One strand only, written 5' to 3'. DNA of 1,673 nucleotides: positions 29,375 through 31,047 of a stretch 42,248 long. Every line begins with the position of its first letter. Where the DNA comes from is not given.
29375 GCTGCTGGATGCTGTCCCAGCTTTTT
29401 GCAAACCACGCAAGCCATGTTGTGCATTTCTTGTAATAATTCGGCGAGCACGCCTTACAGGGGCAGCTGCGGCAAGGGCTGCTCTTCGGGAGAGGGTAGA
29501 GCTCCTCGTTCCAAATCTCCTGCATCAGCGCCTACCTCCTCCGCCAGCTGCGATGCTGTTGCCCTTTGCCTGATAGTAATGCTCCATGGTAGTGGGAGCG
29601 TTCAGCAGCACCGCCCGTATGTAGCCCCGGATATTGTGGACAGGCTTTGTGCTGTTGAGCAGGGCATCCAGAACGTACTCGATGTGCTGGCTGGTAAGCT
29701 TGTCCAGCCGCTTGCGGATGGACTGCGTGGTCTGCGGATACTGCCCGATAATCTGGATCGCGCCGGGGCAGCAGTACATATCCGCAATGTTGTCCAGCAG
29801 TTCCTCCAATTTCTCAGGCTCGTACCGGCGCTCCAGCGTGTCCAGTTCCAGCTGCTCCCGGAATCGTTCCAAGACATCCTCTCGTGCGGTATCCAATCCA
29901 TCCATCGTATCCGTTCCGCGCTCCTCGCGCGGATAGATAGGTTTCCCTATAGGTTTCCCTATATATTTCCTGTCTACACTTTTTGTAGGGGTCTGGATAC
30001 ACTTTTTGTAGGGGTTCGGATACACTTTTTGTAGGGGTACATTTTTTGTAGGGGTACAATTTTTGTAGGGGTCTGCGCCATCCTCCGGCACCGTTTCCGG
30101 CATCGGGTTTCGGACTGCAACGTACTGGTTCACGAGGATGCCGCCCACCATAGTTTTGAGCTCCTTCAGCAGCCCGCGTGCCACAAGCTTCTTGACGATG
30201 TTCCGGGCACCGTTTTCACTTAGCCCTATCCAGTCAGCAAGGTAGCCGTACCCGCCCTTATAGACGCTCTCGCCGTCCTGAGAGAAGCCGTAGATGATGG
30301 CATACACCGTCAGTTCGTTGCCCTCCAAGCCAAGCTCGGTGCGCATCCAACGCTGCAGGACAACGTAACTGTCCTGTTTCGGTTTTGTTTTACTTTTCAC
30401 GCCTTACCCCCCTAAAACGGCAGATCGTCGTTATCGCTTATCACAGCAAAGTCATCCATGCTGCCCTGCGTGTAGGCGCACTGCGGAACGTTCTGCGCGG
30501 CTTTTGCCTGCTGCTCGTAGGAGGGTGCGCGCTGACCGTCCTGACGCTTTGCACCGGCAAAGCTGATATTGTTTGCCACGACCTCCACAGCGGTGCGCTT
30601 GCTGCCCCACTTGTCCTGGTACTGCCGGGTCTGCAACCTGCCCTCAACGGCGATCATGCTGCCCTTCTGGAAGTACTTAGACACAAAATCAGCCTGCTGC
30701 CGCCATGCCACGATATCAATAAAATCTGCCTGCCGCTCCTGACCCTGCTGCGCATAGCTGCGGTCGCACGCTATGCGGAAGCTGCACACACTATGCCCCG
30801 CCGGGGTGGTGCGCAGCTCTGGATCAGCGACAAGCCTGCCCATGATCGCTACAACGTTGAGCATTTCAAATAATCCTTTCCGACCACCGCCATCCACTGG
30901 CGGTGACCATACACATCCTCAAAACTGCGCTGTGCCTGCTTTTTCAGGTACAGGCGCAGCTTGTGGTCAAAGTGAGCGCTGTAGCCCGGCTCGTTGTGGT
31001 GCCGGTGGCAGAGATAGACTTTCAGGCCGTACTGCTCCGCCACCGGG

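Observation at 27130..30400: Plasmid-style maintenance set (Rep with iterons, ParA, ParB, nearby small serine recombinase) coexists with integrase and tRNA-type attP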

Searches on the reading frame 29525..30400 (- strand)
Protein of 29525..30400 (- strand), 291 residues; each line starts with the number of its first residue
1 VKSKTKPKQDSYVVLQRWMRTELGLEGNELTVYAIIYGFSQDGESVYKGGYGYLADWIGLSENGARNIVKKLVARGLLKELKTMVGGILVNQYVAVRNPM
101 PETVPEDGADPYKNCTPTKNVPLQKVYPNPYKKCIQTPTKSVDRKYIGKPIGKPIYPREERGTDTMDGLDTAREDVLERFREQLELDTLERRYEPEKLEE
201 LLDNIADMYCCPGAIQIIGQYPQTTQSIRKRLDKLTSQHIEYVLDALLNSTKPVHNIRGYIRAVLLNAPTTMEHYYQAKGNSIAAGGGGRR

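Call 3: search_protein_families(library=pfam, proteins=[window:29525-30400:-], max_evalue=0.01)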
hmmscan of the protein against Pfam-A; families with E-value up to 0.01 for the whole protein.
window:29525-30400:- (291 aa): 2 families
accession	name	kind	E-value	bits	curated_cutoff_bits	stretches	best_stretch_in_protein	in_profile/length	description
PF19481.4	DUF6017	-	1.1e-16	61.8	27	1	156-281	17-142/148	Family of unknown function (DUF6017)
PF13730.12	HTH_36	-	4.4e-06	26.8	25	1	24-78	2-55/55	Helix-turn-helix domain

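Call 4: search_protein_families(library=phrogs, proteins=[window:29525-30400:-], max_evalue=0.001)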
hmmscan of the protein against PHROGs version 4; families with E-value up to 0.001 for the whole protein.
window:29525-30400:- (291 aa): 2 families
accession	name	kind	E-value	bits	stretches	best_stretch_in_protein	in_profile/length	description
phrog_6969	-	unknown function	1.1e-13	52.4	1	8-93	2-87/216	-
phrog_270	-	DNA, RNA and nucleotide metabolism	3.3e-06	27.7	1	8-143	28-163/383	replication initiation protein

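Call 31: search_dna_similar(query=window:29525-30400:-, collection=plasmids, mode=protein, max_rows=25)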
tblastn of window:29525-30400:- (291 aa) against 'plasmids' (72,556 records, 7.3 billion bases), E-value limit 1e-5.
Records with a match: 22; places in all: 24; records where one place covers at least 80% of the query: 0.
Best place of each record, by identity: <60% 22.
By first word of the organism name: Enterococcus 14; Subdoligranulum 2; Treponema 2; Vescimonas 1; [Eubacterium] 1; Monoglobus 1; Pusillibacter 1.
By predicted mobility (MOB-suite, as given by PLSDB): conjugative 15; non-mobilizable 7.
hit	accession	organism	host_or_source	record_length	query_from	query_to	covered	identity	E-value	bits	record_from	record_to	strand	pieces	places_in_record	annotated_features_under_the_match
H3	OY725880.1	Subdoligranulum variabile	-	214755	155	288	46%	35.3%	2e-13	78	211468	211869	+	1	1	none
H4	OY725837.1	Subdoligranulum variabile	-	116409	114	281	58%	26.7%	1e-8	64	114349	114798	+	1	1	record has no annotation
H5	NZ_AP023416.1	Vescimonas fastidiosa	Homo sapiens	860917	164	281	41%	34.4%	3e-9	65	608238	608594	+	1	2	DUF6017 domain-containing protein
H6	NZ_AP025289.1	Treponema saccharophilum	-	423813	2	116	40%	35.3%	8e-9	64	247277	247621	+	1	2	helix-turn-helix domain-containing protein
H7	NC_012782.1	[Eubacterium] eligens ATCC 27750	-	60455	1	97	33%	41.8%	2e-15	84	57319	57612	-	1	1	helix-turn-helix domain-containing protein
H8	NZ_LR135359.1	Enterococcus faecium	-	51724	157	278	42%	33.1%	3e-9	65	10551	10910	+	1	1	DUF6017 domain-containing protein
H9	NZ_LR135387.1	Enterococcus faecium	-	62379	157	278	42%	33.1%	3e-9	65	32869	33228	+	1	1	DUF6017 domain-containing protein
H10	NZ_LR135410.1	Enterococcus faecium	-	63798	157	278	42%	33.1%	3e-9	65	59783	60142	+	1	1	DUF6017 domain-containing protein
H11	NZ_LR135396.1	Enterococcus faecium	-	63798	157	278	42%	33.1%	3e-9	65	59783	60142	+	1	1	DUF6017 domain-containing protein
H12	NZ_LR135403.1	Enterococcus faecium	-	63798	157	278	42%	33.1%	3e-9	65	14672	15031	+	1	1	DUF6017 domain-containing protein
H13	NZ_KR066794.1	Enterococcus faecium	-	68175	157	278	42%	33.1%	3e-9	65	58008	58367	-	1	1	DUF6017 domain-containing protein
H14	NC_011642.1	Enterococcus faecalis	-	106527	157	278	42%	33.1%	3e-9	65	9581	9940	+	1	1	DUF6017 domain-containing protein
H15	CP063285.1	Enterococcus faecium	Homo sapiens,rectal swab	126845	157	278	42%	33.1%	3e-9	65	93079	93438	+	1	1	helix-turn-helix domain-containing protein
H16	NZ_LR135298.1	Enterococcus faecium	-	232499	157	278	42%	33.1%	3e-9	65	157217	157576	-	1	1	DUF6017 domain-containing protein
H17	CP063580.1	Enterococcus faecium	Homo sapiens,rectal swab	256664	157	278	42%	33.1%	3e-9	65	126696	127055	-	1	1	helix-turn-helix domain-containing protein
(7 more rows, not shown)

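Call 32: get_annotated_region(hit=H5, flank=5000)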
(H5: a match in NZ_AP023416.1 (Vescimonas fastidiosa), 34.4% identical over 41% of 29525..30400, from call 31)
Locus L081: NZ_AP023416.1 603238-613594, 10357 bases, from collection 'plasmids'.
description: Vescimonas fastidiosa strain MM35 plasmid pMM35_01
organism: Vescimonas fastidiosa (NCBI taxid 2714353)
taxonomy: Bacteria; Bacillota; Clostridia; Eubacteriales; Oscillospiraceae; Vescimonas; Vescimonas fastidiosa
host: -; source: Homo sapiens; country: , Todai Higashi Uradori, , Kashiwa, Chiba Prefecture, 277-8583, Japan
typing (MOB-suite, as given by PLSDB): non-mobilizable
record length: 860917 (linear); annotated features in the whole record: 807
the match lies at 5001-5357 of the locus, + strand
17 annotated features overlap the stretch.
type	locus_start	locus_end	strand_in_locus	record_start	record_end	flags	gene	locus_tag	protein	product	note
CDS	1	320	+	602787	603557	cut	-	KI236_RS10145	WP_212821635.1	ABC transporter permease subunit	GO:0055085 - transmembrane transport [Evidence IEA]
CDS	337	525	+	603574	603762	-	-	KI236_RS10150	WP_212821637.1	cysteine-rich KTR domain-containing protein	-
CDS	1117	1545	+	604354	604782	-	-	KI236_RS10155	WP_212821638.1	sigma-70 family RNA polymerase sigma factor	GO:0006352 - DNA-templated transcription initiation [Evidence IEA]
CDS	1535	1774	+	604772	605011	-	-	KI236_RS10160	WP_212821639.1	helix-turn-helix domain-containing protein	-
CDS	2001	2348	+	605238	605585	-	-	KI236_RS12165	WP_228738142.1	transposon-encoded TnpW family protein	-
CDS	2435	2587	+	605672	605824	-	-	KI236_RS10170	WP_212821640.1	hypothetical protein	-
CDS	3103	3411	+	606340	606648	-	-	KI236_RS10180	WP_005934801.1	DUF6050 family protein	-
CDS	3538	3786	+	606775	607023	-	-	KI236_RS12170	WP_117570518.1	hypothetical protein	-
CDS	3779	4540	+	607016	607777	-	-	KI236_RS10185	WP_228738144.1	phage antirepressor KilAC domain-containing protein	-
CDS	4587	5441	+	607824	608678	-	-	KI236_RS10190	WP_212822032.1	DUF6017 domain-containing protein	-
CDS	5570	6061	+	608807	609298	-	-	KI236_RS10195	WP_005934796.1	PcfB family protein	-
CDS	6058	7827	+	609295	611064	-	-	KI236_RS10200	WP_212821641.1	VirD4-like conjugal transfer protein, CD1115 family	-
CDS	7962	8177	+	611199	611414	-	-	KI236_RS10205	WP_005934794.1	Maff2 family mobile element protein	-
CDS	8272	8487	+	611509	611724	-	-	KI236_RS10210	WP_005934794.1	Maff2 family mobile element protein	-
CDS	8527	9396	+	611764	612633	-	-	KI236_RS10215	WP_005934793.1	VirB6/TrbL-like conjugal transfer protein, CD1112 family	-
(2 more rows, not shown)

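Call 33: get_annotated_region(hit=H8, flank=5000)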
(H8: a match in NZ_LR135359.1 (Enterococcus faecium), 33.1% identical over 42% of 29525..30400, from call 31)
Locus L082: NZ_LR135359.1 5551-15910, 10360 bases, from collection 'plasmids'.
description: Enterococcus faecium isolate E7948 plasmid 3
organism: Enterococcus faecium (NCBI taxid 1352)
taxonomy: Bacteria; Bacillota; Bacilli; Lactobacillales; Enterococcaceae; Enterococcus; Enterococcus faecium
host: -; source: -; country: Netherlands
typing (MOB-suite, as given by PLSDB): conjugative; replicon rep_cluster_1763,rep_cluster_889; relaxase MOBP; mating-pair formation MPF_T
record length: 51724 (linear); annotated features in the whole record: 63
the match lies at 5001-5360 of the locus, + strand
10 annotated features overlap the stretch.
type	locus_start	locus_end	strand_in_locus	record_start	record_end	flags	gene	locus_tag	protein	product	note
CDS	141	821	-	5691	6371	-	-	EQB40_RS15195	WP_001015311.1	IS6-like element IS1216 family transposase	GO:0006313 - DNA transposition [Evidence IEA]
CDS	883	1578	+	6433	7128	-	-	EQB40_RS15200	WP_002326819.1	hypothetical protein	-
CDS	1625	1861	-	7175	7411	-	-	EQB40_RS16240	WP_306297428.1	hypothetical protein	-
CDS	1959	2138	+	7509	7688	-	-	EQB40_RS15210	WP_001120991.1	hypothetical protein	-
CDS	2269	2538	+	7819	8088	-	-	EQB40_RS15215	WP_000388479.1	type II toxin-antitoxin system Phd/YefM family antitoxin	-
CDS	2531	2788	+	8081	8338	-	-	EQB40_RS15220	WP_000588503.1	Txe/YoeB family addiction module toxin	GO:0008219 - cell death [Evidence IEA]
CDS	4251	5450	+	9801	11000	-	-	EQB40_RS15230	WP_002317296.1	DUF6017 domain-containing protein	-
CDS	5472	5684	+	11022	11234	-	-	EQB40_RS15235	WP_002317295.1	DUF5348 domain-containing protein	-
CDS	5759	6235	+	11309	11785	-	-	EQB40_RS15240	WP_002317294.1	PcfB family protein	-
CDS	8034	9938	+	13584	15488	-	ltrA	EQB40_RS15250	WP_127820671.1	group II intron reverse transcriptase/maturase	GO:0000373 - Group II intron splicing [Evidence IEA]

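Call 34: get_annotated_region(hit=H7, flank=5000)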
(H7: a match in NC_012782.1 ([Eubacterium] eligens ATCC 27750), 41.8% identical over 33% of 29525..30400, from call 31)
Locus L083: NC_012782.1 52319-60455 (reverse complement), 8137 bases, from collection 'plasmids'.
description: [Eubacterium] eligens ATCC 27750 plasmid unnamed, complete sequence
organism: [Eubacterium] eligens ATCC 27750 (NCBI taxid 515620)
taxonomy: Bacteria; Bacillota; Clostridia; Lachnospirales; Lachnospiraceae; Lachnospira; Lachnospira eligens; [Eubacterium] eligens ATCC 27750
host: -; source: -; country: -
typing (MOB-suite, as given by PLSDB): non-mobilizable; replicon rep_cluster_1817
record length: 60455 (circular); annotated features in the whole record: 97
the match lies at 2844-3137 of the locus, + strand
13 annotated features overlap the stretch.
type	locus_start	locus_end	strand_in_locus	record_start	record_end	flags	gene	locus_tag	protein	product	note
CDS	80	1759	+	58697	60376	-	-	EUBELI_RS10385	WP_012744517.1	DEAD/DEAH box helicase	-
CDS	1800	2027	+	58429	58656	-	-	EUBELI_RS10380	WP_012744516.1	MerR family transcriptional regulator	GO:0006355 - regulation of DNA-templated transcription [Evidence IEA]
CDS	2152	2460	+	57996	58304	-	-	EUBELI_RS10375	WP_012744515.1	hypothetical protein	-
CDS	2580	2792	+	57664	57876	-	-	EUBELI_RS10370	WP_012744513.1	hypothetical protein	-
CDS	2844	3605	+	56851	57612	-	-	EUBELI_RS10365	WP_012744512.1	helix-turn-helix domain-containing protein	-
CDS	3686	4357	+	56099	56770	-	zapE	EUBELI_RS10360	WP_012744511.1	AFG1/ZapE family ATPase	-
CDS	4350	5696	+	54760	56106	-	-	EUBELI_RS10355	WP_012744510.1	DnaB-like helicase C-terminal domain-containing protein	GO:0006260 - DNA replication [Evidence IEA]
CDS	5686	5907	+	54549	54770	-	-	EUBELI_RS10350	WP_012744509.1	hypothetical protein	-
CDS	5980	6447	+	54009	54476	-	-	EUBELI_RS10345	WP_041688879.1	Rha family transcriptional regulator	-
CDS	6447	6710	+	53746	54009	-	-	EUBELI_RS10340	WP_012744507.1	helix-turn-helix transcriptional regulator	-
CDS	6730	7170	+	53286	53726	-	-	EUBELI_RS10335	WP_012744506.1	helix-turn-helix transcriptional regulator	-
CDS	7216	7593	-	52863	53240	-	-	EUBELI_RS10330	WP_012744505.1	helix-turn-helix domain-containing protein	-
CDS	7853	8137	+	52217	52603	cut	-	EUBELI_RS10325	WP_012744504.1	hypothetical protein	-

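Call 66: search_protein_families(library=ncbifam, proteins=[window:29525-30400:-], max_evalue=0.001)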
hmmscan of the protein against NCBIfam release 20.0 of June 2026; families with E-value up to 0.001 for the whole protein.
window:29525-30400:- (291 aa): 0 families

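Call 84: find_homologous_proteins(query=window:29525-30400:-, max_evalue=0.001)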
Query window:29525-30400:- (291 aa): 453 proteins with E <= 0.001 among 1614 candidates; the best 120 are listed.
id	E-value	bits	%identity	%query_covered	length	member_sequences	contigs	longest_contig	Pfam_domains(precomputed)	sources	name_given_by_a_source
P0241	1.1e-189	647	97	100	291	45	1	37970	PF19481.4,PF13730.13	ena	-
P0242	2.9e-182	623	95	99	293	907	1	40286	PF19481.4,PF13730.13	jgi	jgi:DNA-binding Lrp family transcriptional regulator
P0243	8.5e-162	555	87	100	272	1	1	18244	PF19481.4,PF13730.13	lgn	-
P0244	1.5e-158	545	83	100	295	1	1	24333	PF19481.4,PF13730.13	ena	-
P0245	1.9e-149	515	81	100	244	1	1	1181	PF19481.4,PF13730.13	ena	-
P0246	1.3e-142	492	78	95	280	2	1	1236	PF19481.4,PF13730.13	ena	-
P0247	7.5e-115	401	68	98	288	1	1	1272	PF19481.4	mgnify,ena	mgnify:FL=1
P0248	4.2e-110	386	67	98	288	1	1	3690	PF19481.4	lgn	-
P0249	5.2e-110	385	67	98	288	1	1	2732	PF19481.4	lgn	-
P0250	2.0e-109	384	66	98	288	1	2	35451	PF19481.4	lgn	-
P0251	3.1e-109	383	66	98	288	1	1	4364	PF19481.4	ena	-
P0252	4.7e-109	382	67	98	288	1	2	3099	PF19481.4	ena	-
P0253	4.9e-109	382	66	98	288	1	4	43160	PF19481.4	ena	-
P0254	7.1e-109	382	66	98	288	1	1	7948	PF19481.4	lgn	-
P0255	2.6e-108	380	66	98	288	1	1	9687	PF19481.4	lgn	-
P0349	1.3e-58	217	43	97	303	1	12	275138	PF19481.4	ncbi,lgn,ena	-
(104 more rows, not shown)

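Call 85: find_encoding_contigs(protein=P0349, flank=10000, max_places=3)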
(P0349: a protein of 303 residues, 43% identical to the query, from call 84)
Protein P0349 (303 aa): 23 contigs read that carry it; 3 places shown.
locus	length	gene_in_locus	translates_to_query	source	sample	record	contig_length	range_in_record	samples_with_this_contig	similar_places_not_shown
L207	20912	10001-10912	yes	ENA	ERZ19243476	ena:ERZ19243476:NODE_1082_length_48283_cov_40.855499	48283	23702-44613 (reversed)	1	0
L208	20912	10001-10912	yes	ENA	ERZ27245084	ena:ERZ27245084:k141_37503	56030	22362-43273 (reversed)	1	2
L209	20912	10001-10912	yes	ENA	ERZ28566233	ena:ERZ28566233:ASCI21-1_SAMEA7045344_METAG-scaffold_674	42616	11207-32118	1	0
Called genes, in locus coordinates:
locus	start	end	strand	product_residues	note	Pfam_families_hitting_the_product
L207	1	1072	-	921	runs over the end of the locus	PF04851:ResIII (faint), PF03457:HA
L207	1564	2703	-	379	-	PF00589:Phage_integrase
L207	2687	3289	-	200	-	PF13560:HTH_31, PF01381:HTH_3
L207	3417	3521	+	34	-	-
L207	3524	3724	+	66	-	-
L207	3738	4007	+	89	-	-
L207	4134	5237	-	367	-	PF00929:RNase_T, PF00533:BRCT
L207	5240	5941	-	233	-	-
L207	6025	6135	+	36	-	-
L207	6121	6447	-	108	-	PF13443:HTH_26, PF01381:HTH_3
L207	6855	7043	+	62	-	PF13560:HTH_31 (weak), PF01381:HTH_3 (weak)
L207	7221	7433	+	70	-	-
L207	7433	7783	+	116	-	-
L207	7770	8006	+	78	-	-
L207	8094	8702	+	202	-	-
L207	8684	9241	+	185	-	-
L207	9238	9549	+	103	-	-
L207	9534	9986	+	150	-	PF00436:SSB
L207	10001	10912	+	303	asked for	PF19481:DUF6017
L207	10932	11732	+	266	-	PF00142:Fer4_NifH (faint), PF01656:CbiA, PF06564:CBP_BcsQ (faint), PF09140:MipZ, PF10609:ParA (faint), PF13614:AAA_31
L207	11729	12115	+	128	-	PF13560:HTH_31, PF01381:HTH_3, PF12844:HTH_19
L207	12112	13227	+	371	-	PF02195:ParB_N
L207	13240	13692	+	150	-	-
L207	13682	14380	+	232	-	-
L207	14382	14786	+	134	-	-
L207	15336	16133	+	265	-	-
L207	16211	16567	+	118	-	PF01844:HNH (faint)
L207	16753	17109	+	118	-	PF05119:Terminase_4 (weak)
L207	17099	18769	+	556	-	PF20441:TerL_nuclease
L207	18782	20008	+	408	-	PF04860:Phage_portal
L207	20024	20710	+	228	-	PF00574:CLP_protease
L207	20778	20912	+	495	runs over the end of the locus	PF05065:Phage_capsid, PF12733:Cadherin-like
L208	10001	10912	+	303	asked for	PF19481:DUF6017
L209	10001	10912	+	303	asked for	PF19481:DUF6017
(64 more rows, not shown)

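Call 91: predict_structure(alignment_id=A2)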
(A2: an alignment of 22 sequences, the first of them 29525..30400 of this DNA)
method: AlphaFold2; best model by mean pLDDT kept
length: 291 residues; sequences in the alignment: 22
mean_pLDDT: 62.0   pTM: 0.37
mean pLDDT of the five models: 62.0, 61.2, 59.7, 59.5, 58.9
residues with pLDDT >= 90: 0; 70-90: 150; 50-70: 39; < 50: 102
segments of 3 or more residues with pLDDT < 50: 1-11, 100-168, 271-291
pLDDT, mean of each block of 10 residues (from residue 1): 39 70 83 84 71 80 84 85 62 70 32 32 29 28 30 33 40 82 85 83 86 74 76 82 76 64 66 42 33 29
secondary structure, 60 per line:
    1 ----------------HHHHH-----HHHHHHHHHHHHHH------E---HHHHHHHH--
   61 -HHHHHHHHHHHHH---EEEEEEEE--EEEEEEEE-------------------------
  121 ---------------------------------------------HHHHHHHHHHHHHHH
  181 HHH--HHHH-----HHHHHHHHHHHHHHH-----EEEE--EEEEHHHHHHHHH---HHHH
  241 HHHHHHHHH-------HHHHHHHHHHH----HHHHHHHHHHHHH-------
elements in order: H17-21 H27-40 H51-58 H62-74 E78-85 E88-95 H166-183 H186-189 H195-209 E215-218 E221-224 H225-233 H237-249 H257-267 H272-284

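Call 93: fold_search(model_id=the predicted structure, library=pdb)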
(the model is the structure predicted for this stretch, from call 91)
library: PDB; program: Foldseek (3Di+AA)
matches with E <= 10: 1248; with E <= 0.001: 0
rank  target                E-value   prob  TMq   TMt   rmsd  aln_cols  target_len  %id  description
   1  3r0a_A                7.5e-03  1.00  0.21  0.46   3.3        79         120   20  Possible transcriptional regulator from Methanosarcina mazei Go1 (gi 21227196) (released 2011-03-23)
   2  1sfx_A                7.9e-03  1.00  0.21  0.50   4.3        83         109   18  X-ray crystal structure of putative HTH transcription regulator from Archaeoglobus fulgidus (released 2004-08-03)
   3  6pln_B                1.4e-02  1.00  0.21  0.51   4.0        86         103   17  X-ray crystal structure of Pyrococcus furiosus general transcription factor TFE-alpha (released 2020-07-08)
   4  1sfx_B                1.4e-02  1.00  0.20  0.52   4.5        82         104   18  X-ray crystal structure of putative HTH transcription regulator from Archaeoglobus fulgidus (released 2004-08-03)
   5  9a5c_B                1.7e-02  0.95  0.24  0.29  24.6       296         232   14  Integrative model of GLPD-DNAD by crosslinking MS and deep learning (released 2024-09-18)
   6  6xjf_G                2.0e-02  1.00  0.22  0.53   3.7        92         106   17  X-ray crystal structure of Pyrococcus furiosus general transcription factor TFE-alpha (SeMet labeled protein) (released 2020-07-08)
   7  4pt7_B                2.1e-02  1.00  0.23  0.44   4.5       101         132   16  Structure of initiator (released 2014-06-25)
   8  5jbr_A                3.0e-02  1.00  0.21  0.38   3.3        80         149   18  Crystal structure of uncharacterized protein Bcav_2135 from Beutenbergia cavernae (released 2016-04-20)
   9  2d1h_B                3.2e-02  1.00  0.21  0.53   4.0        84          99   21  Crystal structure of ST1889 protein from thermoacidophilic archaeon Sulfolobus tokodaii (released 2006-09-05)
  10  5kbj_H                3.4e-02  1.00  0.24  0.48   4.0        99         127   15  Structure of Rep-DNA complex (released 2016-06-29)
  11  6kf4_G                3.4e-02  1.00  0.21  0.33   4.5        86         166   19  Cryo-EM structure of Thermococcus kodakarensis RNA polymerase (released 2020-07-01)
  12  2v79_B                3.6e-02  1.00  0.23  0.51   4.3        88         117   19  Crystal Structure of the N-terminal domain of DnaD from Bacillus Subtilis (released 2008-01-15)
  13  3r0a_B                3.6e-02  1.00  0.21  0.45   3.3        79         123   19  Possible transcriptional regulator from Methanosarcina mazei Go1 (gi 21227196) (released 2011-03-23)
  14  5yhx_A                3.6e-02  1.00  0.22  0.40   6.3        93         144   13  Structure of Lactococcus lactis ZitR, wild type (released 2017-12-06)
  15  2v79_A                4.2e-02  1.00  0.23  0.53   4.0        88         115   19  Crystal Structure of the N-terminal domain of DnaD from Bacillus Subtilis (released 2008-01-15)
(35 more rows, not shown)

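Call 94: search_protein_families(library=pfam, proteins=[L207:11729-12115:+], max_evalue=0.001)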
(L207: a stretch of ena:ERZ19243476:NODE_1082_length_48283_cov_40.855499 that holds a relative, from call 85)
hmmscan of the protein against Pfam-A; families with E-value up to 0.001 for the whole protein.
L207:11729-12115:+ (128 aa): 5 families
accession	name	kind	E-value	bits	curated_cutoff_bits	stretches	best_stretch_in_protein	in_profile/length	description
PF01381.28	HTH_3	-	1.1e-14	54.6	23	1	8-62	1-55/55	Helix-turn-helix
PF13560.12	HTH_31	-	1.1e-08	35.7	27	1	5-57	3-56/64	Helix-turn-helix domain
PF12844.13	HTH_19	-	3.2e-08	33.8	30.2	1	5-62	1-58/64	Helix-turn-helix domain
PF13443.12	HTH_26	-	0.00028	21.5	22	1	12-62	6-57/63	Cro/C1-type HTH DNA-binding domain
PF23145.1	Zf_2nd_IFT121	-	0.00099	19.2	25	0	92-122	15-43/45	IFT121, second zinc finger domain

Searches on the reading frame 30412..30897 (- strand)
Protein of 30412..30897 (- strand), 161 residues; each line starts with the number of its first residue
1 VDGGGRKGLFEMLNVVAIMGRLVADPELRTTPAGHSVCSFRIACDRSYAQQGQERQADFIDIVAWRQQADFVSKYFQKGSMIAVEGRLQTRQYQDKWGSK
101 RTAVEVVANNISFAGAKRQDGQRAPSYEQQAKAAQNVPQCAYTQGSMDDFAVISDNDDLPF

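Call 3: search_protein_families(library=pfam, proteins=[window:30412-30897:-], max_evalue=0.01)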
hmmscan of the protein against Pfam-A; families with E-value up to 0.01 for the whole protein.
window:30412-30897:- (161 aa): 3 families
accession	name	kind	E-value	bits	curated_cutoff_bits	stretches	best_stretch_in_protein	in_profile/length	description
PF00436.31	SSB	-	9.9e-34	116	26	1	13-113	1-103/104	Single-strand binding protein family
PF22657.2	SSB_1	-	2.2e-06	28.2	27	1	14-93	1-80/91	Another single-strand binding protein family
PF01336.31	tRNA_anti-codon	-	0.00024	21.4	27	1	59-111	28-72/75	OB-fold nucleic acid binding domain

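Call 4: search_protein_families(library=phrogs, proteins=[window:30412-30897:-], max_evalue=0.001)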
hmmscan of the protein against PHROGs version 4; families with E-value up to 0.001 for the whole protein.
window:30412-30897:- (161 aa): 5 families
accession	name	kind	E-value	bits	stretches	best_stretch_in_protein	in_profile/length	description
phrog_44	-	DNA, RNA and nucleotide metabolism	2.2e-50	172.9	1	11-161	85-228/271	single strand DNA binding protein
phrog_25370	-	unknown function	2.9e-11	43.9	1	12-59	1-48/48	-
phrog_26861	-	unknown function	1.6e-08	35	1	14-105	135-220/242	-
phrog_12631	-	DNA, RNA and nucleotide metabolism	0.00018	22.6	1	9-42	26-59/78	single strand DNA binding protein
phrog_27667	-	DNA, RNA and nucleotide metabolism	0.00057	21.1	1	81-111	1-31/61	single strand DNA binding protein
